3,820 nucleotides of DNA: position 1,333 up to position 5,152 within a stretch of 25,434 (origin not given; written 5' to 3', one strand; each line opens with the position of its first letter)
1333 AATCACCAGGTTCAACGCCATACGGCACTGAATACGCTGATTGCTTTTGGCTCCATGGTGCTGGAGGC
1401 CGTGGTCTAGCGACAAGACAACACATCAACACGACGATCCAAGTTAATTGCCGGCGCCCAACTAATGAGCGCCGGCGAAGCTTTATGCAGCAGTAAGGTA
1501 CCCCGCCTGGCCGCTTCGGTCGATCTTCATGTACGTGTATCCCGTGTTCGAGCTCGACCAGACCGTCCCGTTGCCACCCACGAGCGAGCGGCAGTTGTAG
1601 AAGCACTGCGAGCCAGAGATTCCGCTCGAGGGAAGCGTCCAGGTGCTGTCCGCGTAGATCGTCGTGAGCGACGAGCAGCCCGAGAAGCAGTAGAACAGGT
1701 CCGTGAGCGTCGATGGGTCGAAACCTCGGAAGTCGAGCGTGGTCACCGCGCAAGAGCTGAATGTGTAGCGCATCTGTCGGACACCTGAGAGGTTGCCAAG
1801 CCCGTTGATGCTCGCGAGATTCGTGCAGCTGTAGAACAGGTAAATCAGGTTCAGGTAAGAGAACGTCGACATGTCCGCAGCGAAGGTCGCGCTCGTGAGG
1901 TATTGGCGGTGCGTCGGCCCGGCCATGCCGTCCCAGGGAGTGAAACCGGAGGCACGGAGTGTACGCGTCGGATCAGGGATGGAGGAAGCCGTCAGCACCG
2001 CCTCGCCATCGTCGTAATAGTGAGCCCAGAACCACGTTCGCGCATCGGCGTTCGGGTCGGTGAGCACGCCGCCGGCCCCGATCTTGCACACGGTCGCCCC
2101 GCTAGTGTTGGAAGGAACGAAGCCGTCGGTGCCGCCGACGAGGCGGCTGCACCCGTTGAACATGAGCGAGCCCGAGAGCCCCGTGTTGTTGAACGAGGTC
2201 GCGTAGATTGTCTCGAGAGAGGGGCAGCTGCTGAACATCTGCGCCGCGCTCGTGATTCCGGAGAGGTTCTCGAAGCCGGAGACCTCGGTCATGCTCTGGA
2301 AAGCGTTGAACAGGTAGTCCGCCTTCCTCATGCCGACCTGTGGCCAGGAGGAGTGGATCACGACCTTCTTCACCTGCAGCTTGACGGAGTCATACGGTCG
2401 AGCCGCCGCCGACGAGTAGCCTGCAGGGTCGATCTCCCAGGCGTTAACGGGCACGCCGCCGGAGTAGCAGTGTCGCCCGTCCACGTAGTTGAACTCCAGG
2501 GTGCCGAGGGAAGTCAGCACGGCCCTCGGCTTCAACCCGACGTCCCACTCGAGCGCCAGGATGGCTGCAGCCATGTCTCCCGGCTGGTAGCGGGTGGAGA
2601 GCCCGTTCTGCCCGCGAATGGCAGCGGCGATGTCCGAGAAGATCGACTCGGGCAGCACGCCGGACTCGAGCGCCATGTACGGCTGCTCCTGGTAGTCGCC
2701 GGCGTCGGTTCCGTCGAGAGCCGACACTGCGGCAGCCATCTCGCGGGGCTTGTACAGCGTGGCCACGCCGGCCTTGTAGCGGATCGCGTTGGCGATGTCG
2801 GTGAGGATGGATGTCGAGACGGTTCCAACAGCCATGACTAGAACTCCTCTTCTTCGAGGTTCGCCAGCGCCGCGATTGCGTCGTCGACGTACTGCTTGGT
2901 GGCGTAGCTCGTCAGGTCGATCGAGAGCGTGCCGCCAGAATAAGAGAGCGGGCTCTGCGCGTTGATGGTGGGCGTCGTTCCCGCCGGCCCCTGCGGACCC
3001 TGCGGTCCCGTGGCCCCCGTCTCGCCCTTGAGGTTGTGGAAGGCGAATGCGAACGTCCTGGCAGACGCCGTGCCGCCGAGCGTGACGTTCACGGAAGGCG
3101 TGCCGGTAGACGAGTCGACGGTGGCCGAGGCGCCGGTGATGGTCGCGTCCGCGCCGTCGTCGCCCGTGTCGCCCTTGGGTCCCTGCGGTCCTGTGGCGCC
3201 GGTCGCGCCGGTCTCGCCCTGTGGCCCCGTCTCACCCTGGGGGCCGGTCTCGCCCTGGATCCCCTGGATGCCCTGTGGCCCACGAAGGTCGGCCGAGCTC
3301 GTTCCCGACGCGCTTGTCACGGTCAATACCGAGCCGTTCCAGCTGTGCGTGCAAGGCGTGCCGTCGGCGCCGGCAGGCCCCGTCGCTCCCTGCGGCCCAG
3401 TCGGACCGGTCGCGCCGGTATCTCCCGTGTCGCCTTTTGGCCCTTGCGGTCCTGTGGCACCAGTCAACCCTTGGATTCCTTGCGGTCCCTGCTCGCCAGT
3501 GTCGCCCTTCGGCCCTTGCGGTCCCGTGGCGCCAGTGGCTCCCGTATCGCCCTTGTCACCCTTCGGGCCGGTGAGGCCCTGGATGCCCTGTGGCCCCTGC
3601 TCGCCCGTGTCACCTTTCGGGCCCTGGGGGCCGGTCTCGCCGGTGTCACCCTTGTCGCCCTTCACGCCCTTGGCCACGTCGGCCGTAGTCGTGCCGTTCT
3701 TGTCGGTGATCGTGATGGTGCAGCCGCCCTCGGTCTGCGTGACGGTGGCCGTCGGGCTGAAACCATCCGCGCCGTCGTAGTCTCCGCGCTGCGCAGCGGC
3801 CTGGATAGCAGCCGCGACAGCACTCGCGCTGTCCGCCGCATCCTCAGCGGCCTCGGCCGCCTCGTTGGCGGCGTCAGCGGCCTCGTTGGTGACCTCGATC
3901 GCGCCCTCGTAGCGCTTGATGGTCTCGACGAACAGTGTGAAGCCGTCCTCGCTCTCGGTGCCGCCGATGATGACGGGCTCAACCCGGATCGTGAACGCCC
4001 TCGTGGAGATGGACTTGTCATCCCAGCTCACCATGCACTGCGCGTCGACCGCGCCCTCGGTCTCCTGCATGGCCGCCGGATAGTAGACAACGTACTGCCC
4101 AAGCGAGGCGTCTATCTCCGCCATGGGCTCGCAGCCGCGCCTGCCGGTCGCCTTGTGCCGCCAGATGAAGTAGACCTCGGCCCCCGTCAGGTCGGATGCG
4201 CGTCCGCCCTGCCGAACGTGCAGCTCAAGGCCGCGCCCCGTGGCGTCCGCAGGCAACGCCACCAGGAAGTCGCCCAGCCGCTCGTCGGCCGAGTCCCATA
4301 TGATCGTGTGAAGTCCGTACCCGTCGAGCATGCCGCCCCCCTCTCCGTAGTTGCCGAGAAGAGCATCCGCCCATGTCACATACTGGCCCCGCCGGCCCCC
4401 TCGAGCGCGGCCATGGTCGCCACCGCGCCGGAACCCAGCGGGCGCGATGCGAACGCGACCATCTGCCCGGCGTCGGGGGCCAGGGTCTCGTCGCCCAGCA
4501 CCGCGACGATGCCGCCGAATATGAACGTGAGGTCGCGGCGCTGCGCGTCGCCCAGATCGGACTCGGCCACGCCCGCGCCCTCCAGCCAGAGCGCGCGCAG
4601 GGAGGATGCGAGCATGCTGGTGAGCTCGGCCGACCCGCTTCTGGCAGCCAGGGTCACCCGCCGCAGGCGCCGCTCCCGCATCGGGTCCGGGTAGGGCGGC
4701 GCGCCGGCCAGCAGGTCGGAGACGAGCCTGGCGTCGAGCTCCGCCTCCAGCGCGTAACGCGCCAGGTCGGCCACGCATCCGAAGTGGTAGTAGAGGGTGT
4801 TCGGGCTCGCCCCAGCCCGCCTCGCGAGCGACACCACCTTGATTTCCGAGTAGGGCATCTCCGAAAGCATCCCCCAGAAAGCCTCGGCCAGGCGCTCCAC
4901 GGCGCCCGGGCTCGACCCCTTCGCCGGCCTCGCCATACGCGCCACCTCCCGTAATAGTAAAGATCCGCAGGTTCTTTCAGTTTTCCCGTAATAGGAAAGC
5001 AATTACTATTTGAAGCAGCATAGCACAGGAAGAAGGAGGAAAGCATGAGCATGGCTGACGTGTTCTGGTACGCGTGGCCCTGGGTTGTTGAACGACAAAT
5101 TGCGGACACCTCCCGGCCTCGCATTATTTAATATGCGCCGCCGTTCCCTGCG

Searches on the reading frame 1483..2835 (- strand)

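Call 53: search_protein_families(library=phrogs, proteins=[window:1483-2835:-], max_evalue=0.001)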
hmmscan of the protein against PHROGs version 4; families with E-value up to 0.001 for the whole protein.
window:1483-2835:- (450 aa): 2 families
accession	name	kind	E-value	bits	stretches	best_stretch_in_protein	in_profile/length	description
phrog_29123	-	unknown function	3.9e-131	438.8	1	1-449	1-458/459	-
phrog_9915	-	unknown function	1.4e-06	26.9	1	323-418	1271-1368/1813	-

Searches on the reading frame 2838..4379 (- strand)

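Call 53: search_protein_families(library=phrogs, proteins=[window:2838-4379:-], max_evalue=0.001)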
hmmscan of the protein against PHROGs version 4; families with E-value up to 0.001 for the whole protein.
window:2838-4379:- (513 aa): 53 families (the best 25 are shown)
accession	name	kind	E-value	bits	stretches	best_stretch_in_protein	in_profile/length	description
phrog_32779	-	unknown function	1.8e-115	387.7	2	200-513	247-555/555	-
phrog_819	-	tail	2.1e-52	179.5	1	231-479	498-734/1024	tail protein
phrog_5073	-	tail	2.8e-42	146.4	2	224-340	250-366/519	tail fiber protein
phrog_6320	-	tail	8.1e-41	141.6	2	225-342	79-205/745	tail fiber protein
phrog_8745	-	tail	3.4e-31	108.5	2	209-349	1345-1485/1803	tail fiber protein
phrog_10972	-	tail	3.9e-27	96.6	3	368-435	152-223/343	tail fiber protein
phrog_366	-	tail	1.3e-24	88.5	3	165-314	236-385/474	tail fiber protein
phrog_38806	-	unknown function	5.4e-23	82.8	2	236-309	65-138/285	-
phrog_1806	-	tail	2.3e-22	80.6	3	280-412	109-230/276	collagen like minor tail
phrog_1658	-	unknown function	9.5e-22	78.9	3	236-297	44-108/239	-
phrog_22681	-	DNA, RNA and nucleotide metabolism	1e-20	75.2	3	273-324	101-152/157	DNA polymerase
phrog_18350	-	tail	1.1e-20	75.4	2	304-421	99-212/253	tail fiber protein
phrog_3904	-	tail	3.4e-19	69.7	2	286-468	671-873/1086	tail fiber protein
phrog_29268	-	unknown function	7.1e-19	68.4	2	224-342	419-538/653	-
phrog_17587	-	tail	2.2e-18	67.1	3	279-348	356-425/641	tail fiber protein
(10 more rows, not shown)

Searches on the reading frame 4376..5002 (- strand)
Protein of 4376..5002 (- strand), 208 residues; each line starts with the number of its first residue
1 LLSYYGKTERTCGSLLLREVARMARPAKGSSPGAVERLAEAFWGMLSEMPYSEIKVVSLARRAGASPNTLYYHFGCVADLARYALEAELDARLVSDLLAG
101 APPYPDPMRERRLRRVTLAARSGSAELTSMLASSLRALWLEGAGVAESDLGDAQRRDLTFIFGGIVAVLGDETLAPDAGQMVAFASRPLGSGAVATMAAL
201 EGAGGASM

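Call 6: search_protein_families(library=pfam, proteins=[window:4376-5002:-], max_evalue=0.01)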
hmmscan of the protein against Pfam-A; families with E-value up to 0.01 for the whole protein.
window:4376-5002:- (208 aa): 1 family
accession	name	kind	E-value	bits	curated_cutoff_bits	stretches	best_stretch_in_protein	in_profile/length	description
PF00440.29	TetR_N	-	0.00029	21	24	1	46-75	9-38/47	Bacterial regulatory proteins, tetR family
